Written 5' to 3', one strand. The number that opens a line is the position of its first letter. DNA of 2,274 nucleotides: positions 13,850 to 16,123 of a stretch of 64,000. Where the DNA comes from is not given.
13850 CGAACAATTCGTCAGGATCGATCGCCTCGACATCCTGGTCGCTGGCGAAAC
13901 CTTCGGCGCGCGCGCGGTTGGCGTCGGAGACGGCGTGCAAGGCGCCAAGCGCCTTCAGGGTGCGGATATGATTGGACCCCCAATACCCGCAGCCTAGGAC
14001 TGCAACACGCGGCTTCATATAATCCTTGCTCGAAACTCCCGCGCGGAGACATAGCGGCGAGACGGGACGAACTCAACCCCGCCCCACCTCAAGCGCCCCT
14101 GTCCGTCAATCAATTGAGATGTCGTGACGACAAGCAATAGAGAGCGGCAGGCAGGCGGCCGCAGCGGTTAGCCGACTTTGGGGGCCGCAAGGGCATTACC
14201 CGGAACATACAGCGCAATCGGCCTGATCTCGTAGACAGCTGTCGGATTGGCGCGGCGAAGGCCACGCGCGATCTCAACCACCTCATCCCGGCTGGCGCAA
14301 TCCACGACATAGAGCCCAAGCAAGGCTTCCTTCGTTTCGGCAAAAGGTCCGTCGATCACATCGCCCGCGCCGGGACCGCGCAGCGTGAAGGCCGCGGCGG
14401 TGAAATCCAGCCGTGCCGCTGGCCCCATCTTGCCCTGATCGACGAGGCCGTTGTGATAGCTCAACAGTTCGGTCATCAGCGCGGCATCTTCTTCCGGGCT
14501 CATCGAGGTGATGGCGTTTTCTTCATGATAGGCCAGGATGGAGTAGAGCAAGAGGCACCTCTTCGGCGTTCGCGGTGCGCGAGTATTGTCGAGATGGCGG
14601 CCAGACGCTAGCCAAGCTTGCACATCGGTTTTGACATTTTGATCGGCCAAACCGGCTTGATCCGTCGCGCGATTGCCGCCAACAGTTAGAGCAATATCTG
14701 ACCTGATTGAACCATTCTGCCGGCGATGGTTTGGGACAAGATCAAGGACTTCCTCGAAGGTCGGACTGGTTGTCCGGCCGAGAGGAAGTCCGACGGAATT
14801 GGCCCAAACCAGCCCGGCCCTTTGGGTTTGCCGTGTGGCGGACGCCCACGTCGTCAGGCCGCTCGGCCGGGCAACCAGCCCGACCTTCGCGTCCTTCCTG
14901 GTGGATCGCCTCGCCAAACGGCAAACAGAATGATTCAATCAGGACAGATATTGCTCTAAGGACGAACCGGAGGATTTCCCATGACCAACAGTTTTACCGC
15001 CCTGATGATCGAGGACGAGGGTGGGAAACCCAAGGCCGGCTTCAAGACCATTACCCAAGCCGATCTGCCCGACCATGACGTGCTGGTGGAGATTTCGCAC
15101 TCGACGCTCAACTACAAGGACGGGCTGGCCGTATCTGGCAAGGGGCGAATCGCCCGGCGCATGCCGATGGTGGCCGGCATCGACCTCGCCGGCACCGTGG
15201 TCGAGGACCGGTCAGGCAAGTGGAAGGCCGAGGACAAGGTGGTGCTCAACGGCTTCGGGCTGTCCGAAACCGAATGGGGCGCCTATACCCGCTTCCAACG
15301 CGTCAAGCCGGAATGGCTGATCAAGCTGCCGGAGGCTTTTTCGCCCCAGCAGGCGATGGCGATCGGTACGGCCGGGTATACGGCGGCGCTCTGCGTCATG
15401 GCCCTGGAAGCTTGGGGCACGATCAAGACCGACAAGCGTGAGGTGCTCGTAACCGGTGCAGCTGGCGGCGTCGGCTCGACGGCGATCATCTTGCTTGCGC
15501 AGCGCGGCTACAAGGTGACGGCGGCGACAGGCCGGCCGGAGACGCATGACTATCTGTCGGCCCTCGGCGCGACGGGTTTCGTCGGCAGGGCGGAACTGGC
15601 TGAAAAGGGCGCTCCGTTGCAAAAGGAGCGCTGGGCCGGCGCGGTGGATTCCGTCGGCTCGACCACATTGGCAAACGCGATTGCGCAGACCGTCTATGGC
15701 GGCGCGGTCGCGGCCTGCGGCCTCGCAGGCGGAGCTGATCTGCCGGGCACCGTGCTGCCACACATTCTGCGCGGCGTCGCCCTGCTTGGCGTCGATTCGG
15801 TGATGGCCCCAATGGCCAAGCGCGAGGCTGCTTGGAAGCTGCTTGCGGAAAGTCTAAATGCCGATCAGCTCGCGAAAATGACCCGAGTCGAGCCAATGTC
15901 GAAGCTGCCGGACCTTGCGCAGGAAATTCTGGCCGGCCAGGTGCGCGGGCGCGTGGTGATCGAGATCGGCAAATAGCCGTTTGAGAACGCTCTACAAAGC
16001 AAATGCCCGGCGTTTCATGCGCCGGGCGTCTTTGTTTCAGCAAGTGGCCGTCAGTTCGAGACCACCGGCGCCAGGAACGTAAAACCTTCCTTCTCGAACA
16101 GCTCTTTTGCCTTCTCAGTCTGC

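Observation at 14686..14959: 274-bp branched palindrome with complementary (kissing) loops and a compensatory base-pair change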

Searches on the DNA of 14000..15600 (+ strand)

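Call 6: search_rna_families(source=window, start=14000, end=15600, threshold=evalue, max_evalue=10)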
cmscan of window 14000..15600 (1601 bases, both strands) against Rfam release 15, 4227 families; matches with E-value up to 10: 5.
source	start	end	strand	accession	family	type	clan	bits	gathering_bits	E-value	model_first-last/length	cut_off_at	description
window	14754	14890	-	RF03941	mir-3158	Gene; miRNA;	-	28.2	97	0.016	1-81/81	no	mir-3158 microRNA precursor family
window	14744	14898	-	RF03771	mir-341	Gene; miRNA;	-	26.9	90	0.0042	1-96/96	no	mir-341 microRNA precursor family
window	14762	14831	+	RF03137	S15-Methanomicrobia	Cis-reg; leader;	CL00121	21.3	42.2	0.47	1-74/74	no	S15-Methanomicrobia ribosomal protein leader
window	15183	15260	+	RF03262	mir-1181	Gene; miRNA;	-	17.5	95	6.1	1-81/81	no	mir-1181 microRNA precursor family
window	15183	15233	-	RF01668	P10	Gene; sRNA;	-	13.5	37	7.1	1-72/72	no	Pseudomonas sRNA P10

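Call 21: search_dna_similar(query=window:14686-14959:+, collection=plasmids, mode=distant, max_rows=30)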
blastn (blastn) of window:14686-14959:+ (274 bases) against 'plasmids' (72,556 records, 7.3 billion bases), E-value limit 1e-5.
Records with a match: 3; places in all: 3; records where one place covers at least 80% of the query: 1.
Best place of each record, by identity: 60-80% 3.
By first word of the organism name: Phyllobacterium 2; Aminobacter 1.
By predicted mobility (MOB-suite, as given by PLSDB): non-mobilizable 3.
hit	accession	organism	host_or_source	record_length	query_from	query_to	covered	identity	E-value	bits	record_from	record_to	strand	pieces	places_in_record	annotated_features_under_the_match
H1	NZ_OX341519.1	Aminobacter niigataensis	-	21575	20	255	86%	70.2%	1e-16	94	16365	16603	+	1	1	none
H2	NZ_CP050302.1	Phyllobacterium sp. 628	Oxytropis pumilio,cell culture,root ...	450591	101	245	53%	75.8%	5e-16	92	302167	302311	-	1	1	none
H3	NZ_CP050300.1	Phyllobacterium sp. 628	Oxytropis pumilio,cell culture,root ...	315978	101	245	53%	75.2%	6e-15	88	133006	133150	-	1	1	none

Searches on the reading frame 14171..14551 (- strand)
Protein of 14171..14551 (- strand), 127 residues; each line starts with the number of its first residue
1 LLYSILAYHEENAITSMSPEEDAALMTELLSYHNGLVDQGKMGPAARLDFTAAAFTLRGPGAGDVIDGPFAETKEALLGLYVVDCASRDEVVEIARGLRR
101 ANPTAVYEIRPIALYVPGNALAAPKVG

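Call 89: search_protein_families(library=pfam, proteins=[window:14171-14551:-])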
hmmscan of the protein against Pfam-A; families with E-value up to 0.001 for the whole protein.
window:14171-14551:- (127 aa): 1 family
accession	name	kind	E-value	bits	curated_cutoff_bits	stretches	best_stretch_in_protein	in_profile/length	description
PF03795.20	YCII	-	1.1e-20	74.4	24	1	1-112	1-91/95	YCII-related domain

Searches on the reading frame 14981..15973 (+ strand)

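Call 89: search_protein_families(library=pfam, proteins=[window:14981-15973:+])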
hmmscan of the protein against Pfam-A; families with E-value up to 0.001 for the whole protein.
window:14981-15973:+ (331 aa): 2 families
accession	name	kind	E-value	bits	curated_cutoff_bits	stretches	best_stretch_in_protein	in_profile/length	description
PF00107.32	ADH_zinc_N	-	1.2e-09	38.6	31.8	1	163-288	1-127/129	Zinc-binding dehydrogenase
PF08240.17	ADH_N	-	6.9e-09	36.3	23.5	1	31-118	2-104/104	Alcohol dehydrogenase GroES-like domain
